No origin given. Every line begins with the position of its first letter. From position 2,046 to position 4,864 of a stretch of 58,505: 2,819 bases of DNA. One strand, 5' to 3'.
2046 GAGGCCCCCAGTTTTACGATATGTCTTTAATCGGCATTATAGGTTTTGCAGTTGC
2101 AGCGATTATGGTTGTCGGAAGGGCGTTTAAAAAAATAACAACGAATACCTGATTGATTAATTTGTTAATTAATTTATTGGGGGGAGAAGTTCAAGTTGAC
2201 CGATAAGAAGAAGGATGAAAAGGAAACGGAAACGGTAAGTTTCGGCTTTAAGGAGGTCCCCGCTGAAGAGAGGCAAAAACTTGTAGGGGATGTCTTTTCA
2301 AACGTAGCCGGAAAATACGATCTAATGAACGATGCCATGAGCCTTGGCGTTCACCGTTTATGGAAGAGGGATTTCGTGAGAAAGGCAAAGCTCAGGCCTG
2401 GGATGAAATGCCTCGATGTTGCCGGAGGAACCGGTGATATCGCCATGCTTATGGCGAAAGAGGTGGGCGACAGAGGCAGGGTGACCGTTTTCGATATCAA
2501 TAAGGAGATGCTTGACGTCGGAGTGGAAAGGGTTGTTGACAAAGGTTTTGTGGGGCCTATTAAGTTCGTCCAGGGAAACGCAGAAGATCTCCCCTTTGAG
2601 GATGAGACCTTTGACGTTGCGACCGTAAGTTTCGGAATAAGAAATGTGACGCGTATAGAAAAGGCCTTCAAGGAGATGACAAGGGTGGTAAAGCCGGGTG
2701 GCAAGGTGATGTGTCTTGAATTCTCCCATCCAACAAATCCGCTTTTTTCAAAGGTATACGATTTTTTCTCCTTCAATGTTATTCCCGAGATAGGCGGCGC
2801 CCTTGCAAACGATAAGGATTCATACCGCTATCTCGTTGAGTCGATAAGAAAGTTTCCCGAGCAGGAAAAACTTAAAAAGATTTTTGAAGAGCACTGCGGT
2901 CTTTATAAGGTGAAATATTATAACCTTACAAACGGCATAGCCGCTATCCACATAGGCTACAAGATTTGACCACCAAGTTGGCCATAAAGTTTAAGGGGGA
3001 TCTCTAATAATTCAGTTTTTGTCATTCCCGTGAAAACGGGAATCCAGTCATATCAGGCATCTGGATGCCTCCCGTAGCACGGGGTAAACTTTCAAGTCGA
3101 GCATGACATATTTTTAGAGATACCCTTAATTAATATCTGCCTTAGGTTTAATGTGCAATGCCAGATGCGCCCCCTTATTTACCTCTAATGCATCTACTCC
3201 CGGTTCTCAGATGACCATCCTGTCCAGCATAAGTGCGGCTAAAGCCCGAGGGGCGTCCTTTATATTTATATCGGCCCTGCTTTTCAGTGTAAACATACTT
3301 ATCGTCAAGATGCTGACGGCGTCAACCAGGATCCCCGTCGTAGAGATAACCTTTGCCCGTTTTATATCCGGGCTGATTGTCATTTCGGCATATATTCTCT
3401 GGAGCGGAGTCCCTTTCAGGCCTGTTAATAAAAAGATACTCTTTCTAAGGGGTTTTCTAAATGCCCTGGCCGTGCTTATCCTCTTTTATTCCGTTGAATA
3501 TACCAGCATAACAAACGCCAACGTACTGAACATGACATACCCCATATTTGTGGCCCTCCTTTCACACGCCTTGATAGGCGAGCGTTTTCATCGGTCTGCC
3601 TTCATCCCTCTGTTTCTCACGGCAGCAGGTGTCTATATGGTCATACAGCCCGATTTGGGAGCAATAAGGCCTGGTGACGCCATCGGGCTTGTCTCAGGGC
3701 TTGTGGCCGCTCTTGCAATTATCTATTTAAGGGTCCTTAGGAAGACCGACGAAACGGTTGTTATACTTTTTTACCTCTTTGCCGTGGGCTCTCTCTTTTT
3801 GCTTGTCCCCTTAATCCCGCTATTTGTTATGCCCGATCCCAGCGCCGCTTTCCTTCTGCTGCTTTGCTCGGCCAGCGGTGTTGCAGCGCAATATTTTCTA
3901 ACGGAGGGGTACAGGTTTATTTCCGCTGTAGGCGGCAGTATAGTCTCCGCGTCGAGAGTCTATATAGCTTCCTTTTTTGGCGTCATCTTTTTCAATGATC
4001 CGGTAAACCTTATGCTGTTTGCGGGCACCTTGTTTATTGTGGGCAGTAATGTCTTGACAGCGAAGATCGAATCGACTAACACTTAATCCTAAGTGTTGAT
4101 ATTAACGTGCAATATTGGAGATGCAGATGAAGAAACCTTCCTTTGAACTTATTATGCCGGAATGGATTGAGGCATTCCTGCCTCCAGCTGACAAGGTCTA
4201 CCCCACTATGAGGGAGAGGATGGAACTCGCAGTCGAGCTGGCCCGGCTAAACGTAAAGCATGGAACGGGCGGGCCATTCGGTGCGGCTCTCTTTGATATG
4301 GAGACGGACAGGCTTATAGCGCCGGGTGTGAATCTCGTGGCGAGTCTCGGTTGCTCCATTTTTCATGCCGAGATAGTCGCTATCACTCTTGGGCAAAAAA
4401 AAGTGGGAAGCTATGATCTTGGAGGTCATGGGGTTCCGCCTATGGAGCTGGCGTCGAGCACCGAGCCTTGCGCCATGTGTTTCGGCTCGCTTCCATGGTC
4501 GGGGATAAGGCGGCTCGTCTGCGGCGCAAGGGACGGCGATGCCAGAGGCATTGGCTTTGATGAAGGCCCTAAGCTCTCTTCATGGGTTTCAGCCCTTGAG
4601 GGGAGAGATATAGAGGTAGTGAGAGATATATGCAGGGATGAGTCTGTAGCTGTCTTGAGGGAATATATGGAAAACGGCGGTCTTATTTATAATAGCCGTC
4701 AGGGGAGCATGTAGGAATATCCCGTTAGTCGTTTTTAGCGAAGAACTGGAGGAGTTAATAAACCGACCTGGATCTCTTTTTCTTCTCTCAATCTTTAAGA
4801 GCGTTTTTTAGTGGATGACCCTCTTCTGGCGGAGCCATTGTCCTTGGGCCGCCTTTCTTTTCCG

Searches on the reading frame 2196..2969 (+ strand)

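Call 45: search_protein_families(library=pfam, proteins=[window:2196-2969:+], max_evalue=0.001)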
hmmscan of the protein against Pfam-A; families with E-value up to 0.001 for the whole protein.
window:2196-2969:+ (257 aa): 9 families
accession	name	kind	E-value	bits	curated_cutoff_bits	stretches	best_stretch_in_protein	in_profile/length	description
PF01209.24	Ubie_methyltran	-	9.5e-91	303.7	20.1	1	27-256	7-233/233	ubiE/COQ5 methyltransferase family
PF08241.18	Methyltransf_11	-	4.5e-22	78.9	21.2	1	73-173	1-95/95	Methyltransferase domain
PF13649.12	Methyltransf_25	-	5.6e-22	78.7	27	1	73-169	2-97/97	Methyltransferase domain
PF13847.12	Methyltransf_31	-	8e-20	71.4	27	1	67-232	2-143/145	Methyltransferase domain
PF08242.18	Methyltransf_12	-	8.6e-11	42.9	30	1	73-170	1-97/98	Methyltransferase domain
PF13489.12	Methyltransf_23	-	1e-10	42.1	27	1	56-232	9-156/164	Methyltransferase domain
PF00891.24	Methyltransf_2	-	0.00044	20.1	22.3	1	52-202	46-193/210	O-methyltransferase domain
PF01135.25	PCMT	-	0.00051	20.3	20.3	1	65-128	70-132/210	Protein-L-isoaspartate(D-aspartate) O-methyltransferase (PCMT)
PF07021.18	MetW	-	0.00091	19.4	21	0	65-166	10-103/193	Methionine biosynthesis protein MetW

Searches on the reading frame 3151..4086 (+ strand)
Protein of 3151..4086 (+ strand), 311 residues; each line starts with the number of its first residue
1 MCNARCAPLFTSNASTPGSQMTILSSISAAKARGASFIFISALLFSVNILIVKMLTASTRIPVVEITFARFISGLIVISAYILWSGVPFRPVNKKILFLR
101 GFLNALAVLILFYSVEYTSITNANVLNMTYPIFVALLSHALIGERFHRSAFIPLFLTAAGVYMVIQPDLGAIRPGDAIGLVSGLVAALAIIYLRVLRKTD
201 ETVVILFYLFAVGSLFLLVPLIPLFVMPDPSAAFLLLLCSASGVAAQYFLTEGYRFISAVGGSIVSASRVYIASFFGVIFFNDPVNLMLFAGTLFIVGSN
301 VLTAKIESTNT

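Call 45: search_protein_families(library=pfam, proteins=[window:3151-4086:+], max_evalue=0.001)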
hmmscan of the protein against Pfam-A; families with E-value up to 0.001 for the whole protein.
window:3151-4086:+ (311 aa): 1 family
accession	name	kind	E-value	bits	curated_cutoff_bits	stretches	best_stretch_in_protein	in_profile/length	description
PF00892.27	EamA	-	7.1e-28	98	28.2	2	33-165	2-134/135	EamA-like transporter family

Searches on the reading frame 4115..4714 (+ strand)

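Call 45: search_protein_families(library=pfam, proteins=[window:4115-4714:+], max_evalue=0.001)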
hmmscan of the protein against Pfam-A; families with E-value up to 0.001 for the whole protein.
window:4115-4714:+ (199 aa): 2 families
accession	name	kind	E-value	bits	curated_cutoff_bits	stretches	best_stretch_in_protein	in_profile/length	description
PF00383.29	dCMP_cyt_deam_1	-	2.5e-12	47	25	1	34-137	6-101/102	Cytidine and deoxycytidylate deaminase zinc-binding region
PF14437.12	MafB19-deam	-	0.00049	20.4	27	0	55-143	25-106/142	MafB19-like deaminase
